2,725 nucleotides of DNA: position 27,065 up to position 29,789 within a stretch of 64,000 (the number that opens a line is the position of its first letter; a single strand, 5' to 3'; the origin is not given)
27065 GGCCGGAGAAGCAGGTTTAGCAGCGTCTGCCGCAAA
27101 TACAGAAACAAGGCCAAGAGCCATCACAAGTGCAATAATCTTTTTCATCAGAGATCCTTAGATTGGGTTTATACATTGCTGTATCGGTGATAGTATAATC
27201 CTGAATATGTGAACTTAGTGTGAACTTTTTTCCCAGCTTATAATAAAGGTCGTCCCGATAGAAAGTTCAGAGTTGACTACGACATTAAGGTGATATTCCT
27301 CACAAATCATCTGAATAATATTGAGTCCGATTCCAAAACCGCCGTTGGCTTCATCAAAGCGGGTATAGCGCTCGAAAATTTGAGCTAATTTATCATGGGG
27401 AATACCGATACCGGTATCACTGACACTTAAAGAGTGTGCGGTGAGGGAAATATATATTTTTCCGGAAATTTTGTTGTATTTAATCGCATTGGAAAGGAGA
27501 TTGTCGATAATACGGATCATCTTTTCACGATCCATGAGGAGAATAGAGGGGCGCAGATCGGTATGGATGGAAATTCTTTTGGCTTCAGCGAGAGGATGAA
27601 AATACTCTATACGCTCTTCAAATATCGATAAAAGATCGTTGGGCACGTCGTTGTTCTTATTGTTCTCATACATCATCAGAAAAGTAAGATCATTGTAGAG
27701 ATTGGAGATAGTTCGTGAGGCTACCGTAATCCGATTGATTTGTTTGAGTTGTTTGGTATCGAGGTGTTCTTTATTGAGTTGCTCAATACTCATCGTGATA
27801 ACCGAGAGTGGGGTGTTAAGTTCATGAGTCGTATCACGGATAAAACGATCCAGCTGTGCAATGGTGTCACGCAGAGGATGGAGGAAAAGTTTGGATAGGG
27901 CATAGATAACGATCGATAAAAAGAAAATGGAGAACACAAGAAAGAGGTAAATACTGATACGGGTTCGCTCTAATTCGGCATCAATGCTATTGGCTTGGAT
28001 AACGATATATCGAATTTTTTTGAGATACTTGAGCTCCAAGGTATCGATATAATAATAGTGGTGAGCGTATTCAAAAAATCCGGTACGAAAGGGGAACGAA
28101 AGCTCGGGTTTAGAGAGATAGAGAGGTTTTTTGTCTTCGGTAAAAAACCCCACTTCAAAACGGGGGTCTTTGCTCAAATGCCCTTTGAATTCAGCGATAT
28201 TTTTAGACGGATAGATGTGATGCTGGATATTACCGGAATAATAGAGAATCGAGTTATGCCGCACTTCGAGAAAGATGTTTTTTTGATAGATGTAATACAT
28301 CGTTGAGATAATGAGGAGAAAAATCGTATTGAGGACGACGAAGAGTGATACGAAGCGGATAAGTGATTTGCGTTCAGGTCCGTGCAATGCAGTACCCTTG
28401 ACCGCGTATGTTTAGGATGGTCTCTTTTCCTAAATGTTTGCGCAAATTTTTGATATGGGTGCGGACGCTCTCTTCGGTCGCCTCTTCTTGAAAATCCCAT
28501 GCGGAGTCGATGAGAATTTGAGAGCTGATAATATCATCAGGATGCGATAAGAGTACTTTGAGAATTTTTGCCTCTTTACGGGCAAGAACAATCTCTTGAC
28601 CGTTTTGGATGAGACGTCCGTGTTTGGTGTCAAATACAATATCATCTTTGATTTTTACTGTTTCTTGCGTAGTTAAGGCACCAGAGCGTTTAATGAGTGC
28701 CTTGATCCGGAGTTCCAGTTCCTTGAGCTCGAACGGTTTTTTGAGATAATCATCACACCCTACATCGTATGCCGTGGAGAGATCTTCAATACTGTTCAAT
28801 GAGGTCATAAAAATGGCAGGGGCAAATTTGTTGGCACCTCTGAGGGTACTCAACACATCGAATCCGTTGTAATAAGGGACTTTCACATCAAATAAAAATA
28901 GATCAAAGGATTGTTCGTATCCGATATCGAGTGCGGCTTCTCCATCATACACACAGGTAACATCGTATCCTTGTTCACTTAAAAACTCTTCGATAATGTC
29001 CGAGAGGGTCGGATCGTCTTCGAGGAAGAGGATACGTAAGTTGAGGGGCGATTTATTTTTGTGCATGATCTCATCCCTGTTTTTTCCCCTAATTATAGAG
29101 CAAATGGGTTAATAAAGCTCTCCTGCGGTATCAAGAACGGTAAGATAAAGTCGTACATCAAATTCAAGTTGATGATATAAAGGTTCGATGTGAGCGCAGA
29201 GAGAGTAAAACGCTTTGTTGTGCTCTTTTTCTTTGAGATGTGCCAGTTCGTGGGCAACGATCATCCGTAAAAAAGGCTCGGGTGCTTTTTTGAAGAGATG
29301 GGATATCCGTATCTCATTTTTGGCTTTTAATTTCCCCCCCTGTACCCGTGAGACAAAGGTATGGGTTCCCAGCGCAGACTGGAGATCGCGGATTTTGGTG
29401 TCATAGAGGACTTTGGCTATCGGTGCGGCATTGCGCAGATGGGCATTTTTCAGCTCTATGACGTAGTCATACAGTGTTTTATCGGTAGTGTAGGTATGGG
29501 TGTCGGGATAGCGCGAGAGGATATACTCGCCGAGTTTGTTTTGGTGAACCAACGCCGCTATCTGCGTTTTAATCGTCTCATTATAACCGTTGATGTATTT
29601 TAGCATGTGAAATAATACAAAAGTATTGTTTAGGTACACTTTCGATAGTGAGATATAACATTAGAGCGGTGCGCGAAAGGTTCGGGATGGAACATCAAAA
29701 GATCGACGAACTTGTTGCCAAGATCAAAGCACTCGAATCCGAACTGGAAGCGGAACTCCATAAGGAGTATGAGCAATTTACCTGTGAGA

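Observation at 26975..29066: Three-part module: two-component system plus a hidden lysine-rich periplasmic peptide under a pho-box-like tandem repeat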

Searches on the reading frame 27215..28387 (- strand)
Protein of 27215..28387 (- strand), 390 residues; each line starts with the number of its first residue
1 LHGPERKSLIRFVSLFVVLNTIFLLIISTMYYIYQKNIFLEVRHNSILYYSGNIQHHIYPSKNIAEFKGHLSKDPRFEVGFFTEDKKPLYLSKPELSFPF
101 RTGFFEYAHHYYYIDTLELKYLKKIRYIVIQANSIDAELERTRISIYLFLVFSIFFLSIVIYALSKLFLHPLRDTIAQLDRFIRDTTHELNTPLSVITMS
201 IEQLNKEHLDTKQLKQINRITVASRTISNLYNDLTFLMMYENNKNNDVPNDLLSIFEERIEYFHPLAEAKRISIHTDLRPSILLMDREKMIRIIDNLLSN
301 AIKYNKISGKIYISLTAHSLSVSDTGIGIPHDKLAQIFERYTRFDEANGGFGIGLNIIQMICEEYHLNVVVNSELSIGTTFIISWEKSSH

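Call 6: search_protein_families(library=ncbifam, proteins=[window:27215-28387:-], max_evalue=0.01)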
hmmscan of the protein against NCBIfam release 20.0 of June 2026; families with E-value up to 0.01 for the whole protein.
window:27215-28387:- (390 aa): 72 families (the best 25 are shown)
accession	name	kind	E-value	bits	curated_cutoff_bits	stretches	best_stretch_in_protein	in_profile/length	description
NF041735.1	hist_kin_RppB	equivalog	8.7e-39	133.5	400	1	133-384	170-436/438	two-component system sensor histidine kinase RppB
NF052314.1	T9SS_HK_PorY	subfamily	3.5e-36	125.1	350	1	178-369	210-403/418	PorY family sensor histidine kinase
NF046044.1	PnpS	equivalog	1.4e-34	119.7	400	1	181-384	172-388/390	two-component system histidine kinase PnpS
TIGR02966.1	phoR_proteo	equivalog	3e-32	111.9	334.2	1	181-383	116-331/333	phosphate regulon sensor histidine kinase PhoR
NF033092.0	HK_WalK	equivalog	1.8e-29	102.8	725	1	181-384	374-591/594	cell wall metabolism sensor histidine kinase WalK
NF047874.1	MASE3_PAS_HK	subfamily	1.4e-27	96.7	560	1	182-384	401-622/655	MASE3 domain-containing sensor histidine kinase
NF006800.0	PRK09303.1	equivalog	3e-26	92.3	342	1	172-382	144-372/383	histidine kinase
NF012163.2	BaeS_SmeS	equivalog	4.2e-24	85.3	500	1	181-366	242-437/457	sensor histidine kinase efflux regulator BaeS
NF008302.0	PRK11091.1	equivalog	1.3e-23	83.2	838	1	180-384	284-502/779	aerobic respiration two-component sensor histidine kinase ArcB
TIGR02956.1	TMAO_torS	equivalog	2e-23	82.5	676.5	1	184-384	469-679/967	TMAO reductase system sensor histidine kinase/response regulator TorS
TIGR01386.1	cztS_silS_copS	subfamily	3.8e-23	82.2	292.55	1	169-383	231-454/457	heavy metal sensor histidine kinase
NF007898.0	PRK10604.1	equivalog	8.5e-22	77.9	478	1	175-387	208-423/433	two-component system sensor histidine kinase RstB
NF008312.0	PRK11100.1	equivalog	1.9e-21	76.5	356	1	179-381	256-468/477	two-component system sensor histidine kinase CreC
NF041832.1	near_NosP_CTERM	subfamily_domain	2.4e-21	76.2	400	1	181-384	9-222/370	NahK/ErcS family hybrid sensor histidine kinase/response regulator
NF008025.0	PRK10755.1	equivalog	5e-21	74.8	314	1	159-372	124-340/362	two-component system sensor histidine kinase PmrB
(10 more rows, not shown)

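Call 7: search_protein_families(library=pfam, proteins=[window:27215-28387:-], max_evalue=0.01)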
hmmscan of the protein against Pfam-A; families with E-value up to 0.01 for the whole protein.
window:27215-28387:- (390 aa): 3 families
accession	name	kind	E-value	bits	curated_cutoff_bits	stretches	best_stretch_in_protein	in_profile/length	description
PF02518.31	HATPase_c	-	9.4e-21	74.8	26.4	1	286-386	2-108/111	Histidine kinase-, DNA gyrase B-, and HSP90-like ATPase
PF00512.31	HisKA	-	1e-09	38.7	26.9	1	179-236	2-59/66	His Kinase A (phospho-acceptor) domain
PF14501.12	HATPase_c_5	-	0.00053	20.3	22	1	287-374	3-91/102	GHKL domain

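Call 9: find_related_loci(query=window:27215-28387:-, collection=genome_contigs, flank=4000)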
Query window:27215-28387:- (390 aa) in genome_contigs; peptide patterns used: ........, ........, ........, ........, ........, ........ (x = any residue, [..] = any of these).
31 stretches matched a pattern; 1 encode a relative of the query (tblastn E <= 1e-3); 1 distinct loci.
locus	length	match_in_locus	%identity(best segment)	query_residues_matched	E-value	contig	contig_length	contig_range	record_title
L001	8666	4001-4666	28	180-385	1e-17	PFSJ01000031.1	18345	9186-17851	MAG: candidate division WWE3 bacterium CG_4_9_14_0_2_um_filter_35_11 CG_4_9_14_0.2_um_filter_scaffold_1118_c, whole geno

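Call 28: find_homologous_proteins(query=window:27215-28387:-, max_evalue=1e-20)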
Query window:27215-28387:- (390 aa): 3982 proteins with E <= 1e-20 among 8000 candidates; the best 120 are listed.
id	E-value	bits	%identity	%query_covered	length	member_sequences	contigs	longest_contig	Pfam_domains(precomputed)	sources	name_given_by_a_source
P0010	2.4e-252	854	100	100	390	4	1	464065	PF02518.32,PF00512.32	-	-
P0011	3.1e-222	755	88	99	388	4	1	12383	PF02518.32,PF00512.32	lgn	-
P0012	5.1e-190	649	76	100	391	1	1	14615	PF02518.32,PF00512.32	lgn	-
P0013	3.5e-189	647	76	100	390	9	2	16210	PF02518.32,PF00512.32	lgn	-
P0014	8.5e-188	642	76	99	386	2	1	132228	PF02518.32,PF00512.32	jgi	-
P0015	1.2e-186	638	79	92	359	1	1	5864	PF02518.32,PF00512.32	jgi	jgi:two-component system, OmpR family, sensor kinase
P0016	2.5e-185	634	74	100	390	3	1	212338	PF02518.32,PF00512.32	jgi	jgi:two-component system OmpR family sensor kinase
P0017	9.1e-177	606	76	93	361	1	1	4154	PF02518.32,PF00512.32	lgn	-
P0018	8.0e-175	599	70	100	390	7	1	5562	PF02518.32,PF00512.32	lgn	-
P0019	1.1e-171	589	68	100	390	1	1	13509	PF02518.32,PF00512.32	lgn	-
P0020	1.1e-167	576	68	100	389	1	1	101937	PF02518.32,PF00512.32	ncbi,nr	ncbi:MAG: HAMP domain-containing sensor histidine kinase [Sulfuricurvum sp.]|nr:HAMP domain-containi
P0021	1.4e-165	569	67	100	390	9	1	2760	PF02518.32,PF00512.32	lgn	-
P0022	3.4e-163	561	70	93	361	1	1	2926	PF02518.32,PF00512.32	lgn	-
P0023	6.0e-163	560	66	99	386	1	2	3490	PF02518.32,PF00512.32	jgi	jgi:two-component system OmpR family sensor kinase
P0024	4.0e-162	558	65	100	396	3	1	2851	PF02518.32,PF00512.32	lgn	-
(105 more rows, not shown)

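Call 30: find_related_loci(query=A1, collection=genome_contigs, flank=3500)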
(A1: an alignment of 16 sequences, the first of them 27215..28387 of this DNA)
Query A1 (390 aa) in genome_contigs; peptide patterns used: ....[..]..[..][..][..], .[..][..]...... (x = any residue, [..] = any of these).
599 stretches matched a pattern (row limit reached: there are more); 585 encode a relative of the query (tblastn E <= 1e-3); the best 80 are kept; 80 distinct loci.
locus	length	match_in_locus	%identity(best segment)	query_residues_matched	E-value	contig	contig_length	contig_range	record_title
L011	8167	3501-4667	68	1-390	5e-176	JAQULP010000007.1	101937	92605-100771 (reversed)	MAG: Sulfuricurvum sp. isolate STD1_133 NODE_412_length_101937_cov_6.036873_Sandtown_D1, whole genome shotgun sequence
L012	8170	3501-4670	65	1-390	6e-165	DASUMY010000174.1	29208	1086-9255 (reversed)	MAG TPA_asm: Sulfuricurvum sp. isolate SMAG_U1585 k141_1841863, whole genome shotgun sequence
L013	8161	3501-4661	54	4-390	8e-131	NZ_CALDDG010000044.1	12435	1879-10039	MAG: uncultured Sulfuricurvum sp. isolate SRR3330212_bin.113_CONCOCT_v1.1_MAG ERZ724084.3864, whole genome shotgun seque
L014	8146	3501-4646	55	5-385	5e-129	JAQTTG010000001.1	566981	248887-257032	MAG: Sulfuricurvum sp. isolate STB_35 NODE_22_length_566981_cov_21.525365_Sandtown_B, whole genome shotgun sequence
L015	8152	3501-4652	44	5-390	6e-110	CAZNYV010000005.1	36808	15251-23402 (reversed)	MAG TPA_asm: uncultured Campylobacteraceae bacterium isolate binchicken_co221_23 genome assembly, contig: NODE_20_length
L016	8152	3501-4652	46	4-388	4e-108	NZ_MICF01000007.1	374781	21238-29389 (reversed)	MAG: Sulfurimonas sp. RIFOXYD12_FULL_33_39 rifoxyd3_full_scaffold_3, whole genome shotgun sequence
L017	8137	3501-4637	46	5-385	4e-105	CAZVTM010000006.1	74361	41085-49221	MAG TPA_asm: uncultured Helicobacter sp. isolate SRP290908_co2_63 genome assembly, contig: NODE_370_length_74361_cov_5.6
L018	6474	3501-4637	46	5-385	2e-104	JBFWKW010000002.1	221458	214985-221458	MAG: Campylobacterales bacterium isolate CA_2019_NHSR_51 NODE_130_length_221458_cov_5.861348_NHSR, whole genome shotgun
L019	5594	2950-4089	38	5-385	1e-78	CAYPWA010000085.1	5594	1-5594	MAG TPA_asm: uncultured Sulfurovum sp. isolate SRP163575_co3_221 genome assembly, contig: NODE_15588_length_5594_cov_6.0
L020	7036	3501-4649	36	4-387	2e-78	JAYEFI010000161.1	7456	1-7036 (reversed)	MAG: Campylobacterota bacterium isolate MAG277 MAG277_161, whole genome shotgun sequence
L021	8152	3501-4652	37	4-387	6e-78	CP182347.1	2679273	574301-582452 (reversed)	MAG: Halarcobacter ebronensis isolate LRMN2-1 chromosome, complete genome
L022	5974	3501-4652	38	4-387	1e-77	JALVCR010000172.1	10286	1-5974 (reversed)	MAG: Campylobacterales bacterium isolate 134-614_metabat1_scaf2bin.054 134-614_scaffold_3844_c1, whole genome shotgun se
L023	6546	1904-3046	36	5-385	4e-77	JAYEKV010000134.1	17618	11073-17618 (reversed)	MAG: Campylobacterota bacterium isolate MAG128 MAG128_134, whole genome shotgun sequence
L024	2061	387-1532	37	5-387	6e-80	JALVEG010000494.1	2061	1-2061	MAG: Saprospiraceae bacterium isolate 134-614_metabat2_scaf2bin.097 134-614_scaffold_60604_c1, whole genome shotgun sequ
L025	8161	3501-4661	36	1-387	9e-77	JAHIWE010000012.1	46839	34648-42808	MAG: bacterium isolate MM_PW_MetaG.mb.22 MM_PW_MetaG.mb.22_k141_52690, whole genome shotgun sequence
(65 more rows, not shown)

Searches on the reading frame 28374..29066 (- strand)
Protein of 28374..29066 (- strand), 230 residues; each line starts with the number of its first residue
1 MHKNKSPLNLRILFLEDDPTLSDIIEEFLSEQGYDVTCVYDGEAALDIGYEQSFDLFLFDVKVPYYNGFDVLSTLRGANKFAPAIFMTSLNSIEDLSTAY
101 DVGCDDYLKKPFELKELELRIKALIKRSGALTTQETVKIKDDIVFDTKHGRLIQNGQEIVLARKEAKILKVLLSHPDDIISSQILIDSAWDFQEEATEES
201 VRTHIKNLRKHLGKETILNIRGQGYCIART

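Call 6: search_protein_families(library=ncbifam, proteins=[window:28374-29066:-], max_evalue=0.01)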
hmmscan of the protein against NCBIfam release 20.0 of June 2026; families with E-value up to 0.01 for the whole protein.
window:28374-29066:- (230 aa): 95 families (the best 25 are shown)
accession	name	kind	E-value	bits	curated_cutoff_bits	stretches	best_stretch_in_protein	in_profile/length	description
NF053854.1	RespRegPhoBBctds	equivalog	7.2e-43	146.5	270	1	12-227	1-224/225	two-component system response regulator PhoB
NF000402.1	vanR-B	exception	1.4e-38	132.6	480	1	9-227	2-216/219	vancomycin resistance response regulator transcription factor VanR-B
NF051850.1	RespRegRprY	equivalog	2.6e-38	131.7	370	1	9-226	4-225/234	response regulator transcription factor RprY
NF045944.1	ResRegRpaBCyano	equivalog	5.8e-38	130.5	330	1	14-228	2-228/229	response regulator transcription factor RpaB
NF008296.0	PRK11083.1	equivalog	7.5e-38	130.2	273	1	11-228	5-226/228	two-component system response regulator CreB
NF041734.1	resp_reg_RppA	equivalog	1.4e-37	129.3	250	1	10-227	1-227/229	two-component system response regulator RppA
NF012023.0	PRK15479.1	equivalog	2.8e-37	128.4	337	1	10-228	1-218/224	transcriptional regulator TctD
TIGR01387.1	cztR_silR_copR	subfamily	5.2e-37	127.6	279.2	1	12-226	1-217/218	heavy metal response regulator transcription factor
NF007928.2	PRK10643.1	equivalog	1.5e-36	126.1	330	1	11-226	2-215/216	two-component system response regulator PmrA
TIGR02154.1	PhoB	equivalog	3.5e-35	121.3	296.2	1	10-226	3-224/226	phosphate regulon transcriptional regulator PhoB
NF041733.1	resp_reg_CseB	equivalog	1e-34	119.9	350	1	11-227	2-226/228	two-component system response regulator CseB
NF040689.1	MtrAB_MtrA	equivalog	3.7e-34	118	300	1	12-225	1-216/219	MtrAB system response regulator MtrA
NF012227.0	AdeR_RR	equivalog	1.2e-32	113.3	340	1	11-227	13-236/239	efflux system response regulator transcription factor AdeR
NF008567.0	PRK11517.1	equivalog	2.6e-30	105.5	353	1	11-227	2-218/223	response regulator transcription factor HprR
NF045991.1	RespRegCtrARhodob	equivalog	5.6e-30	104.8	350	1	10-226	1-220/224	response regulator transcription factor CtrA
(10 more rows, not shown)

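Call 7: search_protein_families(library=pfam, proteins=[window:28374-29066:-], max_evalue=0.01)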
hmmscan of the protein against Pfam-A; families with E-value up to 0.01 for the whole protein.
window:28374-29066:- (230 aa): 3 families
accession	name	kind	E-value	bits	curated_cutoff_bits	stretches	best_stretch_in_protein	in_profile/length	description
PF00072.30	Response_reg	-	1e-21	77.6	30.2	1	12-121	1-110/111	Response regulator receiver domain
PF00486.34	Trans_reg_C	-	6.9e-18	64.9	26.2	1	156-226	1-76/77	Transcriptional regulatory protein, C terminal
PF08461.16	HTH_12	-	0.0014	19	21.4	0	167-208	2-42/66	Ribonuclease R winged-helix domain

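Call 79: search_solved_structures(query=window:28374-29066:-, max_evalue=1e-20)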
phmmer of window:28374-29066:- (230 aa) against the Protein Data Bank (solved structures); distinct sequences matched with E-value up to 1e-20: 16.
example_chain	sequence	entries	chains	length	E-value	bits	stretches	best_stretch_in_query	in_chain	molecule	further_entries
1kgs_A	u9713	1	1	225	8.7e-40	139.8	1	8-226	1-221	DNA BINDING RESPONSE REGULATOR D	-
7lz9_A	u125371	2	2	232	1.2e-28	103.4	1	10-227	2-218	Putative two-component system response regulator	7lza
2gwr_A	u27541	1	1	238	3.4e-28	101.9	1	9-225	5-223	DNA-binding response regulator mtrA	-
1ys6_A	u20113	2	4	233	1.8e-26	96.2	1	10-226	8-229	Transcriptional regulatory protein prrA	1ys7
5dcm_B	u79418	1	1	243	5.9e-26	94.5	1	11-227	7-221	PhoB family transcriptional regulator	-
5dcl_A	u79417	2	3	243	6.9e-26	94.3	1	11-227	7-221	PhoB family transcriptional regulator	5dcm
9ji3_J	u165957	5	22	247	7.4e-26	94.2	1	9-227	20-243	DNA-binding response regulator | Possible two component system response transcriptional positive regulator PhoP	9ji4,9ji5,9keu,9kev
3r0j_A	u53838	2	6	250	7.7e-26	94.2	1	9-227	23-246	POSSIBLE TWO COMPONENT SYSTEM RESPONSE TRANSCRIPTIONAL POSITIVE REGULATOR PHOP | Response regulator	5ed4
2oqr_A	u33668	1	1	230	3.8e-24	88.6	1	11-225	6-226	Sensory transduction protein regX3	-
3nnn_A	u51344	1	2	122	4e-24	88.5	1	8-128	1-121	DNA BINDING RESPONSE REGULATOR D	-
8jo2_H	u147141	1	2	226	2.4e-23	86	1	11-229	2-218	DNA-binding transcriptional regulator BasR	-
4s04_A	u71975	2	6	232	2.6e-23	85.9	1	11-229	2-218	DNA-binding transcriptional regulator BasR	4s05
9dvt_R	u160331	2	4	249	3.4e-22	82.3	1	10-227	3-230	DNA-binding dual master transcriptional regulator RpaA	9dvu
4uhj_A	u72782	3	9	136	5.8e-22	81.5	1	11-128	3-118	TRANSCRIPTIONAL REGULATORY PROTEIN CPXR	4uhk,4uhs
5uic_A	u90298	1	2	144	9.4e-22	80.8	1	9-128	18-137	Two-component response regulator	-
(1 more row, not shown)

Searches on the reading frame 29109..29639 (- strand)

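Call 6: search_protein_families(library=ncbifam, proteins=[window:29109-29639:-], max_evalue=0.01)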
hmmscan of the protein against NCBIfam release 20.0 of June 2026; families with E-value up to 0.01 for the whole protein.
window:29109-29639:- (176 aa): 1 family
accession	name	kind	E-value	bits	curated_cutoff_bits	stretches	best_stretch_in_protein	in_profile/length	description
NF003421.0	PRK04860.1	equivalog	0.0058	16.2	175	1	106-135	53-83/170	SprT family zinc-dependent metalloprotease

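Call 7: search_protein_families(library=pfam, proteins=[window:29109-29639:-], max_evalue=0.01)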
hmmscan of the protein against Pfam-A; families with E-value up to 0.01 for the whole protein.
window:29109-29639:- (176 aa): 3 families
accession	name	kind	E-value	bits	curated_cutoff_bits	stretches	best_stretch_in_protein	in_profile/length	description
PF01863.23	YgjP-like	-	2e-11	44.7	26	1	102-157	144-199/207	YgjP-like, metallopeptidase domain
PF10263.15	SprT-like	-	9.8e-05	22.6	25.6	1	80-159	24-103/108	SprT-like family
PF08325.16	WLM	-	0.00035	21.2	26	1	127-159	86-118/190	WLM domain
